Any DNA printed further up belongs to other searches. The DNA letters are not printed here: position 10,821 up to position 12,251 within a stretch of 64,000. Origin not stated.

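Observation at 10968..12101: thrB replaced by an ApgM-like (cofactor-independent phosphoglycerate mutase family) gene inside hom-thrC-?-lysC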

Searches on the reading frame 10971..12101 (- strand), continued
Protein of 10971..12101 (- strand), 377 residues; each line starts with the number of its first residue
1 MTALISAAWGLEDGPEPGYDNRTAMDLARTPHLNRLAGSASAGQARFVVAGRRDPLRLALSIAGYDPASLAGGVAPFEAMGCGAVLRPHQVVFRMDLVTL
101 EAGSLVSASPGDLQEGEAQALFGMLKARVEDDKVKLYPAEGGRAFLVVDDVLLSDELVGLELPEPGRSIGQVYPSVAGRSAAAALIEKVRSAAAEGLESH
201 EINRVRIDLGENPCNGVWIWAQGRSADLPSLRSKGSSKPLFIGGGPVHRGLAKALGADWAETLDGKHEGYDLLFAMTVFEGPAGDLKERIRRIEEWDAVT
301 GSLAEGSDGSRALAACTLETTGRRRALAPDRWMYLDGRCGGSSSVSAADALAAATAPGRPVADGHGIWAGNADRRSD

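Call 32: search_protein_families(library=ncbifam, proteins=[L030:8001-9203:+, L031:8001-9212:+, L029:4764-5993:+, L023:7214-8491:+, L066:8001-9200:+, L038:8001-9197:+, L005:2556-3713:+, L009:8001-9134:+, L013:8001-9143:+, L017:8001-9137:+], max_evalue=1e-10)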
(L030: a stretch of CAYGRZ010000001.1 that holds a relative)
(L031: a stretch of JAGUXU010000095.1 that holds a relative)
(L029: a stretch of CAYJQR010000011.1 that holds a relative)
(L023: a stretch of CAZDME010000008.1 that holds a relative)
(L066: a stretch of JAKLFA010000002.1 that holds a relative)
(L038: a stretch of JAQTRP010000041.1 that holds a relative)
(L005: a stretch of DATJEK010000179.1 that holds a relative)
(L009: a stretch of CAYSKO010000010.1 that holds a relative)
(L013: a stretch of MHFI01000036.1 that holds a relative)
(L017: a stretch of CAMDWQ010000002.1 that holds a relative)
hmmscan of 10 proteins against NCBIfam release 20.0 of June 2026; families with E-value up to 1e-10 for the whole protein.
L030:8001-9203:+ (401 aa): 6 families
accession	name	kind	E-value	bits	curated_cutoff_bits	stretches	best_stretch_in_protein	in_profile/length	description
NF003242.0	PRK04200.1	equivalog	5.1e-167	555.7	426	1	1-400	1-394/395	cofactor-independent phosphoglycerate mutase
TIGR02535.1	hyp_Hser_kinase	hypoth_equivalog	5.5e-164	545.7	446.3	1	1-400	1-397/397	proposed homoserine kinase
TIGR00306.2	apgM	subfamily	3.7e-153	510.2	320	1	2-398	1-402/403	2,3-bisphosphoglycerate-independent phosphoglycerate mutase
NF003104.0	PRK04024.1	equivalog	5.7e-96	321.8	489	1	2-390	4-392/412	2,3-bisphosphoglycerate-independent phosphoglycerate mutase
NF038358.1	phophono_PhpG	equivalog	6.8e-68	229.3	545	1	5-399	4-416/417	CMP-5'-phosphonoformate--3-phosphoglycerate phosphonoformyl transferase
NF003160.0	PRK04135.1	equivalog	4.4e-53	180.4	468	1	3-390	18-383/403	2,3-bisphosphoglycerate-independent phosphoglycerate mutase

L031:8001-9212:+ (404 aa): 6 families
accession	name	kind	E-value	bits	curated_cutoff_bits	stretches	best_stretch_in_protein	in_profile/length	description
NF003242.0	PRK04200.1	equivalog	2e-174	580.1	426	1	1-398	1-394/395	cofactor-independent phosphoglycerate mutase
TIGR02535.1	hyp_Hser_kinase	hypoth_equivalog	6.9e-170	565.1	446.3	1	1-398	1-397/397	proposed homoserine kinase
TIGR00306.2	apgM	subfamily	1.1e-162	541.7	320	1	2-396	1-402/403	2,3-bisphosphoglycerate-independent phosphoglycerate mutase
NF003104.0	PRK04024.1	equivalog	5e-101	338.4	489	1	1-398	3-402/412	2,3-bisphosphoglycerate-independent phosphoglycerate mutase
NF038358.1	phophono_PhpG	equivalog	1.5e-70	238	545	2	183-397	204-416/417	CMP-5'-phosphonoformate--3-phosphoglycerate phosphonoformyl transferase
NF003160.0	PRK04135.1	equivalog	2.3e-59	201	468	1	2-397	17-392/403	2,3-bisphosphoglycerate-independent phosphoglycerate mutase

L029:4764-5993:+ (410 aa): 6 families
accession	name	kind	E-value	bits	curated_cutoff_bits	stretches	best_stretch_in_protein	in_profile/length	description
NF003242.0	PRK04200.1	equivalog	1.2e-170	567.6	426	1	1-398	1-394/395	cofactor-independent phosphoglycerate mutase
TIGR02535.1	hyp_Hser_kinase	hypoth_equivalog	6.7e-166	552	446.3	1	1-397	1-396/397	proposed homoserine kinase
TIGR00306.2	apgM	subfamily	2.7e-159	530.5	320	1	2-396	1-402/403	2,3-bisphosphoglycerate-independent phosphoglycerate mutase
NF003104.0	PRK04024.1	equivalog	4.5e-101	338.6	489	1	1-397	3-401/412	2,3-bisphosphoglycerate-independent phosphoglycerate mutase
NF038358.1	phophono_PhpG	equivalog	3e-70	237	545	1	3-397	2-416/417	CMP-5'-phosphonoformate--3-phosphoglycerate phosphonoformyl transferase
NF003160.0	PRK04135.1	equivalog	7.1e-55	186.3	468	1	2-400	17-395/403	2,3-bisphosphoglycerate-independent phosphoglycerate mutase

L023:7214-8491:+ (426 aa): 6 families
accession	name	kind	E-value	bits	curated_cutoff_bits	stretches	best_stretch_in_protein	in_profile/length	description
NF003242.0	PRK04200.1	equivalog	2.2e-164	547.1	426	1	4-421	2-393/395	cofactor-independent phosphoglycerate mutase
TIGR02535.1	hyp_Hser_kinase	hypoth_equivalog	3.5e-159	529.8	446.3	1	4-421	2-396/397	proposed homoserine kinase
TIGR00306.2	apgM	subfamily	3e-152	507.3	320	2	179-420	157-402/403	2,3-bisphosphoglycerate-independent phosphoglycerate mutase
NF003104.0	PRK04024.1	equivalog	1.2e-96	324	489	1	2-422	2-402/412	2,3-bisphosphoglycerate-independent phosphoglycerate mutase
NF038358.1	phophono_PhpG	equivalog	5.5e-70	236.2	545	1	5-421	2-416/417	CMP-5'-phosphonoformate--3-phosphoglycerate phosphonoformyl transferase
NF003160.0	PRK04135.1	equivalog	6.8e-60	202.8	468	1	2-420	15-391/403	2,3-bisphosphoglycerate-independent phosphoglycerate mutase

L066:8001-9200:+ (400 aa): 6 families
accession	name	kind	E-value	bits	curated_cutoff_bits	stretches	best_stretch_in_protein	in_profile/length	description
NF003242.0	PRK04200.1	equivalog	9e-169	561.5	426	1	1-397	1-394/395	cofactor-independent phosphoglycerate mutase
TIGR02535.1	hyp_Hser_kinase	hypoth_equivalog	5.8e-165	548.9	446.3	1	1-395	1-395/397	proposed homoserine kinase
TIGR00306.2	apgM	subfamily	2e-158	527.6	320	1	2-395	1-402/403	2,3-bisphosphoglycerate-independent phosphoglycerate mutase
NF003104.0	PRK04024.1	equivalog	4.9e-99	331.9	489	1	1-395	3-400/412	2,3-bisphosphoglycerate-independent phosphoglycerate mutase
NF038358.1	phophono_PhpG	equivalog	8.9e-68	228.9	545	2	181-394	203-414/417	CMP-5'-phosphonoformate--3-phosphoglycerate phosphonoformyl transferase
NF003160.0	PRK04135.1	equivalog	2.5e-58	197.7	468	1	2-393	17-389/403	2,3-bisphosphoglycerate-independent phosphoglycerate mutase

L038:8001-9197:+ (399 aa): 6 families
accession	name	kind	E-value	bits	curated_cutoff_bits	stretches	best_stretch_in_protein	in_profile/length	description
NF003242.0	PRK04200.1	equivalog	2.5e-164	546.9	426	1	1-395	1-392/395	cofactor-independent phosphoglycerate mutase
TIGR02535.1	hyp_Hser_kinase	hypoth_equivalog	2.4e-157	523.8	446.3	1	1-395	1-395/397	proposed homoserine kinase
TIGR00306.2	apgM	subfamily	1.3e-155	518.3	320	1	2-395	1-402/403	2,3-bisphosphoglycerate-independent phosphoglycerate mutase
NF003104.0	PRK04024.1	equivalog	1.1e-98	330.7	489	1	1-392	3-397/412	2,3-bisphosphoglycerate-independent phosphoglycerate mutase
NF038358.1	phophono_PhpG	equivalog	3.6e-69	233.5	545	2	184-393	206-413/417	CMP-5'-phosphonoformate--3-phosphoglycerate phosphonoformyl transferase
NF003160.0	PRK04135.1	equivalog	6.3e-58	196.3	468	1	2-394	17-390/403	2,3-bisphosphoglycerate-independent phosphoglycerate mutase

L005:2556-3713:+ (386 aa): 6 families
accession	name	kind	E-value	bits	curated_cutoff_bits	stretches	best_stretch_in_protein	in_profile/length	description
TIGR02535.1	hyp_Hser_kinase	hypoth_equivalog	5.4e-91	305.3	446.3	1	1-384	1-396/397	proposed homoserine kinase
NF003242.0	PRK04200.1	equivalog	1.7e-90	303.7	426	1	1-384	1-393/395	cofactor-independent phosphoglycerate mutase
TIGR00306.2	apgM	subfamily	1.7e-86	290.7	320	1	2-383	1-402/403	2,3-bisphosphoglycerate-independent phosphoglycerate mutase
NF003104.0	PRK04024.1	equivalog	4.2e-46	157.5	489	1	1-371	3-388/412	2,3-bisphosphoglycerate-independent phosphoglycerate mutase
NF038358.1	phophono_PhpG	equivalog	1.6e-40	139.1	545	2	5-101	4-101/417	CMP-5'-phosphonoformate--3-phosphoglycerate phosphonoformyl transferase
NF003160.0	PRK04135.1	equivalog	2.3e-29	102.3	468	1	2-384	17-392/403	2,3-bisphosphoglycerate-independent phosphoglycerate mutase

L009:8001-9134:+ (378 aa): 6 families
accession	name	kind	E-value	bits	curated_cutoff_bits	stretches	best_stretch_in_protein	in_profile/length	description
NF003242.0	PRK04200.1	equivalog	1e-93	314.4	426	1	1-376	1-393/395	cofactor-independent phosphoglycerate mutase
TIGR02535.1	hyp_Hser_kinase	hypoth_equivalog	1.7e-92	310.2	446.3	1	1-260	1-257/397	proposed homoserine kinase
TIGR00306.2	apgM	subfamily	6e-91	305.4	320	1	2-375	1-402/403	2,3-bisphosphoglycerate-independent phosphoglycerate mutase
NF003104.0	PRK04024.1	equivalog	4.5e-57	193.6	489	1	1-371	3-396/412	2,3-bisphosphoglycerate-independent phosphoglycerate mutase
NF038358.1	phophono_PhpG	equivalog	1.4e-41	142.6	545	2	4-132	3-134/417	CMP-5'-phosphonoformate--3-phosphoglycerate phosphonoformyl transferase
NF003160.0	PRK04135.1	equivalog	4.5e-32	111.2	468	1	2-363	17-378/403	2,3-bisphosphoglycerate-independent phosphoglycerate mutase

L013:8001-9143:+ (381 aa): 6 families
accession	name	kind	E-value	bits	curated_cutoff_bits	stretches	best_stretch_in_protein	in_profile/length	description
TIGR02535.1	hyp_Hser_kinase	hypoth_equivalog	5.5e-101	338.2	446.3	1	1-381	1-397/397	proposed homoserine kinase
NF003242.0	PRK04200.1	equivalog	1.2e-97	327.3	426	2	1-261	1-257/395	cofactor-independent phosphoglycerate mutase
TIGR00306.2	apgM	subfamily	8.8e-91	304.8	320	1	2-380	1-403/403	2,3-bisphosphoglycerate-independent phosphoglycerate mutase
NF003104.0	PRK04024.1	equivalog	1.4e-50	172.3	489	1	1-365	3-386/412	2,3-bisphosphoglycerate-independent phosphoglycerate mutase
NF038358.1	phophono_PhpG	equivalog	2.8e-37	128.4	545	2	3-104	3-104/417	CMP-5'-phosphonoformate--3-phosphoglycerate phosphonoformyl transferase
NF003160.0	PRK04135.1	equivalog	7.5e-28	97.3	468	1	2-378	17-390/403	2,3-bisphosphoglycerate-independent phosphoglycerate mutase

L017:8001-9137:+ (379 aa): 6 families
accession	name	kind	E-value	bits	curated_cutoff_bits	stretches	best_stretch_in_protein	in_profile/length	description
NF003242.0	PRK04200.1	equivalog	2.9e-79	266.8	426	1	1-366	1-381/395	cofactor-independent phosphoglycerate mutase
TIGR02535.1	hyp_Hser_kinase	hypoth_equivalog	7e-78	262.1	446.3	1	1-261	1-258/397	proposed homoserine kinase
TIGR00306.2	apgM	subfamily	1.4e-77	261.4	320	1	2-361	1-386/403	2,3-bisphosphoglycerate-independent phosphoglycerate mutase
NF003104.0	PRK04024.1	equivalog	6.5e-48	163.5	489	1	1-364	3-387/412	2,3-bisphosphoglycerate-independent phosphoglycerate mutase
NF038358.1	phophono_PhpG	equivalog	3.2e-37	128.3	545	1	3-127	2-129/417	CMP-5'-phosphonoformate--3-phosphoglycerate phosphonoformyl transferase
NF003160.0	PRK04135.1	equivalog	2.6e-26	92.2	468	1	2-365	17-379/403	2,3-bisphosphoglycerate-independent phosphoglycerate mutase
